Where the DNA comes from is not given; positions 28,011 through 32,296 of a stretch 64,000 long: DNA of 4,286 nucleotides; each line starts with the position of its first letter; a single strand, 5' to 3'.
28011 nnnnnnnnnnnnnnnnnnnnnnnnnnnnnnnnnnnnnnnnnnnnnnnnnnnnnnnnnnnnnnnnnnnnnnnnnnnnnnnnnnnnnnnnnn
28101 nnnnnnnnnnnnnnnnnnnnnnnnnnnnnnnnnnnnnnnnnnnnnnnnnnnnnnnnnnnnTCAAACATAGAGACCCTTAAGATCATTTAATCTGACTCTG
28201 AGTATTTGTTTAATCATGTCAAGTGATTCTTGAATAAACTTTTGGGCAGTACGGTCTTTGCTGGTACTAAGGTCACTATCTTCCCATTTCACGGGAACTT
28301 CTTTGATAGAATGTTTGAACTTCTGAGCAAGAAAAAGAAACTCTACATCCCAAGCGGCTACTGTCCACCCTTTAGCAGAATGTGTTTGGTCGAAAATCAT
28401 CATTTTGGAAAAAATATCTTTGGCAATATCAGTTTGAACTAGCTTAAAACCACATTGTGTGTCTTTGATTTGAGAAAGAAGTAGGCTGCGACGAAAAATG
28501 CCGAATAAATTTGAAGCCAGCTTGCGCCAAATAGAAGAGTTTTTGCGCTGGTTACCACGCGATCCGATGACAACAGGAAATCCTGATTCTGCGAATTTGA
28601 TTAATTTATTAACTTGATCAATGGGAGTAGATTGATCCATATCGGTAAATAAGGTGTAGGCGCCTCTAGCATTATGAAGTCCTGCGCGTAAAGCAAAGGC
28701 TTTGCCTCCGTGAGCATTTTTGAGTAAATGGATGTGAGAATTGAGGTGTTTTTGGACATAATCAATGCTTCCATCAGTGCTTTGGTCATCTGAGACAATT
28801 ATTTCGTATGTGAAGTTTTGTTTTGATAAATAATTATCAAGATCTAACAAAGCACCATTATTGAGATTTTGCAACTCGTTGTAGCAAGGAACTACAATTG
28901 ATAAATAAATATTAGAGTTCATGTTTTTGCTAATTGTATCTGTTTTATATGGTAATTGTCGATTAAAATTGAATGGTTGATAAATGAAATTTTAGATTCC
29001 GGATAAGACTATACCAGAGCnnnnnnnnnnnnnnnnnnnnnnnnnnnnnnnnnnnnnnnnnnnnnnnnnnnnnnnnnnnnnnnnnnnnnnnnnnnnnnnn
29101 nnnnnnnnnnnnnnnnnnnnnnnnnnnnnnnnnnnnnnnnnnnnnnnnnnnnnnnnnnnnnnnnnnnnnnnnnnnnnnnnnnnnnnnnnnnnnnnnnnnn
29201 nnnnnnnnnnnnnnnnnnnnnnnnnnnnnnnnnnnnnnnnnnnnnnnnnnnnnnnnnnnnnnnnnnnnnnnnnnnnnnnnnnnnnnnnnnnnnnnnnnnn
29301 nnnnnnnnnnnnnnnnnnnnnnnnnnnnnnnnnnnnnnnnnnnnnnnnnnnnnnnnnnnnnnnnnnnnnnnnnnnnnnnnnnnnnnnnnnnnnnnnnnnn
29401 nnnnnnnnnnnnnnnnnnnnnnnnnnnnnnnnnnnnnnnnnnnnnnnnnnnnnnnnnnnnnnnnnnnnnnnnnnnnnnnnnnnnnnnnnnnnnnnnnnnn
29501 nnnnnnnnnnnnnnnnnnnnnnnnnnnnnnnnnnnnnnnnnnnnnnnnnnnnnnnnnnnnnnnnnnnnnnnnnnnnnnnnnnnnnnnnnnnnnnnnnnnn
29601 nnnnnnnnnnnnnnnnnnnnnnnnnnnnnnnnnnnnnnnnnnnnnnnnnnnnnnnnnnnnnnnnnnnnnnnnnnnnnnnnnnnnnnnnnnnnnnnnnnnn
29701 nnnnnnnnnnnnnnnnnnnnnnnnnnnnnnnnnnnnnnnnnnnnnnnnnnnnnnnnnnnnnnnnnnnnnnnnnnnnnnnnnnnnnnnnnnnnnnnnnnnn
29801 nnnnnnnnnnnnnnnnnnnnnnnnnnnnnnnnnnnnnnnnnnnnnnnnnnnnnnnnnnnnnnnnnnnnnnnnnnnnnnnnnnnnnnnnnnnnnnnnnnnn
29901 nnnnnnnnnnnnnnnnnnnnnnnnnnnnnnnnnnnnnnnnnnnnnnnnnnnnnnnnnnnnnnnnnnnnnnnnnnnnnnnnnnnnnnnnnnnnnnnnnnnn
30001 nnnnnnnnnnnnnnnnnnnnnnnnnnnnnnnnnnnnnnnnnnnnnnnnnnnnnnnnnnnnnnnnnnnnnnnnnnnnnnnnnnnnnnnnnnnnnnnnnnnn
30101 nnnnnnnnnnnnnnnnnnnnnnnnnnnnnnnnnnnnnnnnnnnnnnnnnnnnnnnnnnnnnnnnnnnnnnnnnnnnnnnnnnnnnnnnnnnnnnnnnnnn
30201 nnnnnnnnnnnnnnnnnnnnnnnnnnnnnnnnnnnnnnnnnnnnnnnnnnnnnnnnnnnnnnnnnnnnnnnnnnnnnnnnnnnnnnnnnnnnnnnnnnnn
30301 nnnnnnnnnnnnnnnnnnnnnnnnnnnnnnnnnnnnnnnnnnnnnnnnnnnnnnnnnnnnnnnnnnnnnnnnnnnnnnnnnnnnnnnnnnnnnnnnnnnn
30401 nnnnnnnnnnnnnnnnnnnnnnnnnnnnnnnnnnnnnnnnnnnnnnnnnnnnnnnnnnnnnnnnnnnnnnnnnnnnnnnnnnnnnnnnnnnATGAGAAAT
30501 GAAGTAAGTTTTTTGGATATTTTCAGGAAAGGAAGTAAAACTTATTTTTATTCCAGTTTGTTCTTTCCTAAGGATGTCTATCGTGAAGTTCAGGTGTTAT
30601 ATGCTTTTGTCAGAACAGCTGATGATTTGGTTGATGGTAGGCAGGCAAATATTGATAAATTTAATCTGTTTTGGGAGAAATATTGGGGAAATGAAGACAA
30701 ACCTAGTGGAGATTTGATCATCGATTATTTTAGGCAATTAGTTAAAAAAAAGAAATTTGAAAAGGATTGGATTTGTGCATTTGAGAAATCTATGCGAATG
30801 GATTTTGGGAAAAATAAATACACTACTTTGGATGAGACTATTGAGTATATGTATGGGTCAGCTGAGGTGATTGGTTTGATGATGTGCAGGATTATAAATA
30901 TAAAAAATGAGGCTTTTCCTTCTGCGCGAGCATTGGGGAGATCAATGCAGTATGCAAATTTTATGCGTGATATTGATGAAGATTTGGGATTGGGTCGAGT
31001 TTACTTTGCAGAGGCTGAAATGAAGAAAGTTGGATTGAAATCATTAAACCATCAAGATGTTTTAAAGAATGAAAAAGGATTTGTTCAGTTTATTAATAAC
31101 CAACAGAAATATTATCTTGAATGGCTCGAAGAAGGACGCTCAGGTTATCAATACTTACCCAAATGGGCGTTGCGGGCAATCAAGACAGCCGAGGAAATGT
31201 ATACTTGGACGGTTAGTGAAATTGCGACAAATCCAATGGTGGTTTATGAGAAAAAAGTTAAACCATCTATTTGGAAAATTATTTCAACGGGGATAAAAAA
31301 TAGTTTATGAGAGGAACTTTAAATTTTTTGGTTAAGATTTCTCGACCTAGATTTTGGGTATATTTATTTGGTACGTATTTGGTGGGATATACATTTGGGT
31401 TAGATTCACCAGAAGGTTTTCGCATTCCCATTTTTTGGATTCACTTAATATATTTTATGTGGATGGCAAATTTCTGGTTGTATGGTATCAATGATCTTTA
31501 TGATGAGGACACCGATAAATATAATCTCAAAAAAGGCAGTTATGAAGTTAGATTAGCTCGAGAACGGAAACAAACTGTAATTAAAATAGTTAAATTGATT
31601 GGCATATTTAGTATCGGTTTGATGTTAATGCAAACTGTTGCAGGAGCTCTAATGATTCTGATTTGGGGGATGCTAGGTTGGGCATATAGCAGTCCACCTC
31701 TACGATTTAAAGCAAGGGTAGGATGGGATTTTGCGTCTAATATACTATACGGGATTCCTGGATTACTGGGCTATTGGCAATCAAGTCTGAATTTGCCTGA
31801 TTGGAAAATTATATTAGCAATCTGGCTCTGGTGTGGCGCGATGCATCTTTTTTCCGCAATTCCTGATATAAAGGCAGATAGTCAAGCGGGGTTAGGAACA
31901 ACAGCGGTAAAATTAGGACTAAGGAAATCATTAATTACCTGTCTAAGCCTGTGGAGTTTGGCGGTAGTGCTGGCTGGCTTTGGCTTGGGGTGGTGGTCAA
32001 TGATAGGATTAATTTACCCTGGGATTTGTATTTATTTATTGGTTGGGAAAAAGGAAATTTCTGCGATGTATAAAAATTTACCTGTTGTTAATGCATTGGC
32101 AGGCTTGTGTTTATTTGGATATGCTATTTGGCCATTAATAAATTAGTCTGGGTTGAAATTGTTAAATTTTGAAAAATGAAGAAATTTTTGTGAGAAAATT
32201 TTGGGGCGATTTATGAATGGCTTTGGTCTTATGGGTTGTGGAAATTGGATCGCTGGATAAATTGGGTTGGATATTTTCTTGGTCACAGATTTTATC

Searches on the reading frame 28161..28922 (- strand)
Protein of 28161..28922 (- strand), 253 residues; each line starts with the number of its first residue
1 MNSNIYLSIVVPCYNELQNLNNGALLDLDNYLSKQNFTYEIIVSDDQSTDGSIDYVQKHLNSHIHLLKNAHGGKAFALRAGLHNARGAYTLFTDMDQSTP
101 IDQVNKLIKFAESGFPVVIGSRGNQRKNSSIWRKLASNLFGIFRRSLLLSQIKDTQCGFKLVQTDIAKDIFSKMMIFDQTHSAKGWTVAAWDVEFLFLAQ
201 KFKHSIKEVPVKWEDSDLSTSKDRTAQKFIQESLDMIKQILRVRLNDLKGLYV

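Call 42: search_protein_families(library=ncbifam, proteins=[window:28161-28922:-], max_evalue=0.001)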
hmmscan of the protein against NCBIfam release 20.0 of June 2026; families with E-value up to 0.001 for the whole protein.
window:28161-28922:- (253 aa): 17 families
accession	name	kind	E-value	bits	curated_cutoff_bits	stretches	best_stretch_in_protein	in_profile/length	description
NF007986.1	PRK10714.1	equivalog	4.4e-14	52.2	529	1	7-158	8-160/316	undecaprenyl-phosphate 4-deoxy-4-formamido-L-arabinose transferase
NF007482.0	PRK10073.1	equivalog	1.3e-13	50.6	423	1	1-112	2-111/334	glycosyltransferase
NF041875.1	EPS_EpsD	equivalog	3.7e-12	46.3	370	1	7-121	1-115/325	exopolysaccharide biosynthesis glycosyltransferase EpsD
NF047588.1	GlcsyltransPgfSStrep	equivalog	4.8e-11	42.4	500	1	7-171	3-168/308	glycosyltransferase PgfS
TIGR04283.1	glyco_like_mftF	equivalog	8.1e-11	41.9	182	1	7-111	1-97/221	TIGR04283 family arsenosugar biosynthesis glycosyltransferase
TIGR03937.1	PgaC_IcaA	equivalog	1.2e-09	37.7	422.3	1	6-105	46-144/407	poly-beta-1,6-N-acetyl-D-glucosamine synthase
NF050050.1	ProtGlycPglI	equivalog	1.9e-09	37.3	500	1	6-121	3-118/306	GalNAc(5)-diNAcBac-PP-undecaprenol beta-1,3-glucosyltransferase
NF038302.1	EPS_HpsE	equivalog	3.6e-09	36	300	1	7-113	3-113/307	hormogonium polysaccharide biosynthesis glycosyltransferase HpsE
NF047683.1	TeichurnBiosyTuaG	equivalog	2.3e-08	34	400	1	5-111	6-111/252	teichuronic acid biosynthesis protein TuaG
NF041391.1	DPhHxTase_Halo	equivalog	1.9e-06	27.1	375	1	14-170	4-153/213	dolichyl-phosphate hexose transferase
TIGR03111.1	glyc2_xrt_Gpos1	hypoth_equivalog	7.5e-06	25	363.95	1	7-110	51-155/439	TIGR03111 family XrtG-associated glycosyltransferase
TIGR04182.1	glyco_TIGR04182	equivalog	1e-05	25.1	325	1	8-165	3-154/293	S-layer glycoprotein N-glycosyltransferase AglJ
NF053739.1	GlytfEpsEBac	equivalog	6.6e-05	22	450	1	28-113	20-109/265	glycosyltransferase EpsE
TIGR03469.1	HpnB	hypoth_equivalog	0.0001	21.5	379.25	1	8-113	47-162/386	hopene-associated glycosyltransferase HpnB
TIGR04009.1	wcaE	equivalog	0.0006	19.2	369.2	1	7-95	3-91/248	colanic acid biosynthesis glycosyltransferase WcaE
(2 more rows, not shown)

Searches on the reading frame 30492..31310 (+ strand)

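Call 42: search_protein_families(library=ncbifam, proteins=[window:30492-31310:+], max_evalue=0.001)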
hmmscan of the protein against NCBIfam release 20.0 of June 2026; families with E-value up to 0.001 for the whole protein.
window:30492-31310:+ (272 aa): 5 families
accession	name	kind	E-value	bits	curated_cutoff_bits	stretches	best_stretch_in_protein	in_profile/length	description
TIGR03465.1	HpnD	equivalog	6.4e-27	94.3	278.6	1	17-261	8-255/267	presqualene diphosphate synthase HpnD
TIGR03464.1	HpnC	equivalog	1.8e-23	83.4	250.45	1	21-251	12-246/267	squalene synthase HpnC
NF042419.1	Phyto_syn_CrtB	equivalog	4.4e-23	82.3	480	1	100-238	112-250/306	15-cis-phytoene synthase CrtB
NF045921.1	PhytnSynCrtBRhod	equivalog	7.5e-21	74.9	500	1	10-247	13-252/307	15-cis-phytoene synthase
NF045686.1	PhytoSynCyanob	equivalog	1.2e-16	60.7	550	1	10-256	27-289/310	15-cis-phytoene synthase CrtB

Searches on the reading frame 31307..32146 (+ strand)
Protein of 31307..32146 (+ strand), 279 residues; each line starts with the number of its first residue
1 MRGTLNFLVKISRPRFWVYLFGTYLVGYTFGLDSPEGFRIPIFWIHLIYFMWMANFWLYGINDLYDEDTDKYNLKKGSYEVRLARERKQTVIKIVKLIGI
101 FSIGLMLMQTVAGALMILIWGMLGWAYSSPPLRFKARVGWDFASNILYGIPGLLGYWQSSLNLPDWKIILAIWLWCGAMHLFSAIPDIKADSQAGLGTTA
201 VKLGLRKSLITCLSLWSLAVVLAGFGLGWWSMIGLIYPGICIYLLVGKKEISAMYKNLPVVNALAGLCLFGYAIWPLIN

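Call 42: search_protein_families(library=ncbifam, proteins=[window:31307-32146:+], max_evalue=0.001)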
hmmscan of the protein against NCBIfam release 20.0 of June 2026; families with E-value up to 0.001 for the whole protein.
window:31307-32146:+ (279 aa): 11 families
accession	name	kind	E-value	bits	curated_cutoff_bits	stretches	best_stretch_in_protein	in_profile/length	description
NF009516.0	PRK12875.1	equivalog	3.3e-76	256.2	205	1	4-277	16-289/292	prenyltransferase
NF010119.0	PRK13595.1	equivalog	3.2e-31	108.9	248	1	4-222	11-228/292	prenyltransferase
NF009608.0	PRK13105.1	equivalog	1.7e-23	83.2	217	1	5-223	9-228/291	prenyltransferase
NF009525.0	PRK12887.1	equivalog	2.1e-11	43.7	226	1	53-225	65-243/310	homogentisate phytyltransferase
NF009526.0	PRK12888.1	equivalog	3.1e-06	26.8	364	1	166-278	175-295/301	4-hydroxybenzoate octaprenyltransferase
NF009609.0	PRK13106.1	equivalog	4.6e-06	26.2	349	1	166-236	180-254/301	prenyltransferase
NF005742.0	PRK07566.1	equivalog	1.1e-05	24.7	313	1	61-255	85-280/315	chlorophyll synthase ChlG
NF041584.1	MqnP_SCO4491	exception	6.6e-05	22.8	420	1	168-278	165-283/285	menaquinone biosynthesis prenyltransferase MqnP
TIGR01475.1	ubiA_other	subfamily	9.7e-05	21.9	180.8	1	60-267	54-270/282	UbiA-like polyprenyltransferase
NF009524.0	PRK12886.1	equivalog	0.00025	20.5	387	0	163-245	162-246/291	prenyltransferase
NF009515.0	PRK12874.1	equivalog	0.00047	19.6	392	1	53-258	59-269/291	4-hydroxybenzoate polyprenyltransferase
